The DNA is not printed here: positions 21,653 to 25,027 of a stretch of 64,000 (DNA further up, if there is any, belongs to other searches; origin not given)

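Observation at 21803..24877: DEAH helicase fused to six ~80-aa tandem repeats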

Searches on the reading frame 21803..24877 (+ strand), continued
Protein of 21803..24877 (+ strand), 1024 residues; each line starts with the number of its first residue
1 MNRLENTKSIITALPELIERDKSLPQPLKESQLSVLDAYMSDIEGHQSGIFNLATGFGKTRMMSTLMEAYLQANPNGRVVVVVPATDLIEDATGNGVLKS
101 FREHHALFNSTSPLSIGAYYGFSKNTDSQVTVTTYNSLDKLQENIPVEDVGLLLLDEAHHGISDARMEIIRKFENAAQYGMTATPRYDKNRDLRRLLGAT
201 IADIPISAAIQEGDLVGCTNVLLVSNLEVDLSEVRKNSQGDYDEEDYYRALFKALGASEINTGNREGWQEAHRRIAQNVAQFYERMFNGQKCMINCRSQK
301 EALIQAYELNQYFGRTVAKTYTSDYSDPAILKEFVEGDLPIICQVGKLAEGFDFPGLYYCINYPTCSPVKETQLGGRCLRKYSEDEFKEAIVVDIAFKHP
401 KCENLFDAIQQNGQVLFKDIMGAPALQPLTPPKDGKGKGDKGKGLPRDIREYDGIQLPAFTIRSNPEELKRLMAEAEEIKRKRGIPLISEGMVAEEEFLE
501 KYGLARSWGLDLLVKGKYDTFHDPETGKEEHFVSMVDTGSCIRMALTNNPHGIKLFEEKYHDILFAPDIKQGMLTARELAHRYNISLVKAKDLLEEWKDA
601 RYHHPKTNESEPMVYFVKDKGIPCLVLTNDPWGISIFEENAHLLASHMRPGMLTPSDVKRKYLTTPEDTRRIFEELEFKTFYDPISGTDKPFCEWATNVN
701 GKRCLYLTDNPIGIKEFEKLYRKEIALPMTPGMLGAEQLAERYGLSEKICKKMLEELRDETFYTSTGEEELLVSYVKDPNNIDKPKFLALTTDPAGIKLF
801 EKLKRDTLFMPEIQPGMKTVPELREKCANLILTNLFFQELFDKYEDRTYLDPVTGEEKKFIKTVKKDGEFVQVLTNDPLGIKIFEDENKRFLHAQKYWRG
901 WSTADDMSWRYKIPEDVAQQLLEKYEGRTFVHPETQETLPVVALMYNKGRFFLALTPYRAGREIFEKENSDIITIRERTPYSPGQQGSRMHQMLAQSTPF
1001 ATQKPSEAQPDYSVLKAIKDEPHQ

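Call 57: predict_structure(alignment_id=A3)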
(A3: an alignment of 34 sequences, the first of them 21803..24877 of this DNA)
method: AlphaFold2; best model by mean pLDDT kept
length: 1024 residues; sequences in the alignment: 34
mean_pLDDT: 82.3   pTM: 0.53
mean pLDDT of the five models: 82.3, 82.2, 80.8, 80.0, 79.6
residues with pLDDT >= 90: 344; 70-90: 544; 50-70: 68; < 50: 68
segments of 3 or more residues with pLDDT < 50: 258-265, 435-445, 977-1024
pLDDT, mean of each block of 10 residues (from residue 1): 90 91 85 92 87 88 92 90 80 65 78 76 80 91 90 91 87 94 76 86 91 90 90 79 85 64 53 87 88 91 94 93 84 88 81 80 90 87 85 94 90 91 86 48 55 87 92 88 78 86 88 90 87 81 87 93 92 90 80 90 83 92 92 84 72 87 86 87 87 80 82 90 87 90 89 91 86 86 82 91 89 89 75 79 88 86 89 90 83 64 84 86 88 84 75 85 88 58 31 30 33 35 34
secondary structure, 60 per line:
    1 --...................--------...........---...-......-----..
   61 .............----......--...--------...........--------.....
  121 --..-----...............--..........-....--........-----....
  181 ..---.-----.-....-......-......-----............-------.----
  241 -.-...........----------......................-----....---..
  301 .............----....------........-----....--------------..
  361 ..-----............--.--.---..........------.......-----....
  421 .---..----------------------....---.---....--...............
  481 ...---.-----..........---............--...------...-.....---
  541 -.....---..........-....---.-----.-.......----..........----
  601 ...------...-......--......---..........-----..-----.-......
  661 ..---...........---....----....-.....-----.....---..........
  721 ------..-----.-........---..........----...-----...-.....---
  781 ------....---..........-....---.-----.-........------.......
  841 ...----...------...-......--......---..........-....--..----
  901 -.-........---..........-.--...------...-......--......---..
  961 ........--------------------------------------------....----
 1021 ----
elements in order (helices of 4 or more, strands of 3 or more residues): H3-21 H30-40 E48-53 H59-73 E78-83 H97-107 E116-120 E130-134 H135-144 E150-156 H158-161 H164-171 E177-182 H194-197 E199-204 H206-211 E217-228 H244-254 H265-286 E292-295 H299-313 E318-321 H328-335 E341-344 E359-362 H368-379 E389-398 H405-411 H417-421 H449-452 E460-463 H466-483 H495-502 H506-517 E520-522 E529-531 E533-537 E542-546 H550-559 H561-564 H576-582 H587-596 E601-603 E610-612 E614-619 E622-627 H631-640 H655-662 H666-676 E680-683 E688-691 E693-697 E703-707 H711-720 H736-743 H747-756 E761-763 E769-771 E773-777 E787-790 H794-803 H805-808 H820-827 H834-843 E848-850 E857-859 E861-866 E869-874 H878-887 H889-892 H904-911 H915-924 E929-931 E938-940 E942-947 E950-955 H959-968 H1013-1016

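Call 60: fold_search(model_id=the predicted structure, library=pdb)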
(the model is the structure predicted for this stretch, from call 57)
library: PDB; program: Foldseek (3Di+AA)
matches with E <= 10: 1728; with E <= 0.001: 758
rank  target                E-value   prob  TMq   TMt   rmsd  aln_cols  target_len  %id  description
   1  7r7j_A                3.6e-15  1.00  0.28  0.48  18.3       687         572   15  Crystal structure of RadD with ADP (released 2022-04-13)
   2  8h5y_A                6.1e-15  1.00  0.27  0.46   5.2       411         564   18  Crystal structure of RadD- ADP complex (released 2023-10-18)
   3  6jde_B                1.4e-14  1.00  0.26  0.45   5.2       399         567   19  crystal structure of a DNA repair protein (released 2019-06-26)
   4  7r7j_B                3.0e-14  1.00  0.28  0.47   5.1       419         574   19  Crystal structure of RadD with ADP (released 2022-04-13)
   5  6p4f_C                4.2e-14  1.00  0.26  0.57   8.3       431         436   21  Crystal structure of the XPB-Bax1-forked DNA ternary complex (released 2020-06-17)
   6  2fwr_A                4.4e-14  1.00  0.15  0.33  19.6       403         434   20  Structure of Archaeoglobus Fulgidis XPB (released 2006-04-18)
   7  8h5z_A                6.1e-14  1.00  0.27  0.46  20.6       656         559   15  Crystal structure of RadD/ATP analogue complex (released 2023-10-18)
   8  5tnu_A                7.2e-14  1.00  0.15  0.32  20.8       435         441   19  S. tokodaii XPB II crystal structure at 3.0 Angstrom resolution (released 2017-11-01)
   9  6jde_A                1.4e-13  1.00  0.26  0.45   5.5       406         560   19  crystal structure of a DNA repair protein (released 2019-06-26)
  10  6p66_A                1.6e-13  1.00  0.14  0.31  19.9       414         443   20  The crystal structure of the XPB complex with Bax1 from Archaeoglobus fulgidus at 3.0 Angstrom resolution (released 2020-06-17)
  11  6p4w_A                2.5e-13  1.00  0.20  0.39   9.3       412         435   19  XPB helicase in a complex with truncated Bax1 from Sulfurisphaera tokodaii at 2.96 Angstrom resolution (released 2020-06-03)
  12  4be7_D                2.7e-13  1.00  0.28  0.33  23.2       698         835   15  MUTANT (K220R) OF THE HSDR SUBUNIT OF THE ECOR124I RESTRICTION ENZYME IN COMPLEX WITH ATP (released 2014-03-26)
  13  4be7_B                3.0e-13  1.00  0.26  0.31  25.5       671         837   14  MUTANT (K220R) OF THE HSDR SUBUNIT OF THE ECOR124I RESTRICTION ENZYME IN COMPLEX WITH ATP (released 2014-03-26)
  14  4bec_A                3.2e-13  1.00  0.27  0.32  21.9       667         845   15  MUTANT (K220A) OF THE HSDR SUBUNIT OF THE ECOR124I RESTRICTION ENZYME IN COMPLEX WITH ATP (released 2014-03-26)
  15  9el5_A                3.6e-13  1.00  0.30  0.54   6.8       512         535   15  FANCM translocase domain bound to DNA (released 2025-06-18)
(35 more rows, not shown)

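Call 63: search_dna_similar(query=window:21803-24877:+, collection=phages, mode=protein, max_rows=12)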
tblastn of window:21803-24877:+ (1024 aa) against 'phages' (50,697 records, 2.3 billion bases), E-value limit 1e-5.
Records with a match: 96; places in all: 96; records where one place covers at least 80% of the query: 0.
Best place of each record, by identity: <60% 96.
By first word of the organism name: Streptococcus 52; Paenibacillus 7; Bacteriophage 5; Lactococcus 4; Vibrio 4; Acinetobacter 3; Faecalibacterium 3; Cyanophage 2; Synechococcus 2; Bdellovibrio 2; and 9 more.
By host as written in the record: - 9; Paenibacillus larvae NRRL 2605 5; Lactococcus lactis 3; Prochlorococcus NATL2A 2; Streptococcus agalactiae 2; Bdellovibrio bacteriovorus 2; Paenibacillus larvae 2; Bordetella bronchiseptica 4715 2; and 66 more.
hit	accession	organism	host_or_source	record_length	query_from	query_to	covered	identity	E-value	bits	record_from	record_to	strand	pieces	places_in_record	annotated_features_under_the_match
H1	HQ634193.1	Cyanophage P-RSM6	Prochlorococcus NATL2A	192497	23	430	40%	23.7%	2e-8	65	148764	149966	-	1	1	hypothetical protein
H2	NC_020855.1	Cyanophage P-RSM6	Prochlorococcus NATL2A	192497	23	430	40%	23.7%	2e-8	65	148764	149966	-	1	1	hypothetical protein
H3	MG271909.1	Synechococcus phage S-LBS1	Synechococcus sp. TCC793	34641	46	394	34%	26.4%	7e-14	83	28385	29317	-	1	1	superfamily II DNA or RNA helicase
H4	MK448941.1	Streptococcus phage Javan446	Streptococcus pyogenes Alab49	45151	28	394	36%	25.0%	3e-10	71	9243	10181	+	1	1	DNA helicase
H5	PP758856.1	Streptococcus phage phiGBSVK-D_GBSInt6.2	Streptococcus agalactiae JN_AR_GBS206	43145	28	394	36%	25.0%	6e-10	70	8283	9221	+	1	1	putative helicase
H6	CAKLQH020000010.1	Acinetobacter phage MD-2021a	not known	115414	14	380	36%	24.9%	2e-6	59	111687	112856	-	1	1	hsdR: endonuclease R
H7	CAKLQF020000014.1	Acinetobacter phage MD-2021a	not known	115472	14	380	36%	24.9%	2e-6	59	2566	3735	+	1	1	hsdR: endonuclease R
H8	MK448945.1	Streptococcus phage Javan454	Streptococcus pyogenes ERR111864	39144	28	394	36%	24.7%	4e-10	71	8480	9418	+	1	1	DNA helicase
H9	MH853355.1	Streptococcus phage LF1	Streptococcus agalactiae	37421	28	394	36%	24.7%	4e-9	67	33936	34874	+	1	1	putative helicase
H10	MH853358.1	Streptococcus phage LF4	Streptococcus agalactiae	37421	28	394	36%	24.7%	4e-9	67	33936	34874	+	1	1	putative helicase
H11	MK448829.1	Streptococcus phage Javan7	Streptococcus agalactiae A909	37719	28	394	36%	24.7%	4e-9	67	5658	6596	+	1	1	DNA helicase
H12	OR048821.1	Lactobacillus phage LFP01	Limosilactobacillus fermentum IMAU32646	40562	32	394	35%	24.9%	2e-7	62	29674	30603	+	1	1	DNA helicase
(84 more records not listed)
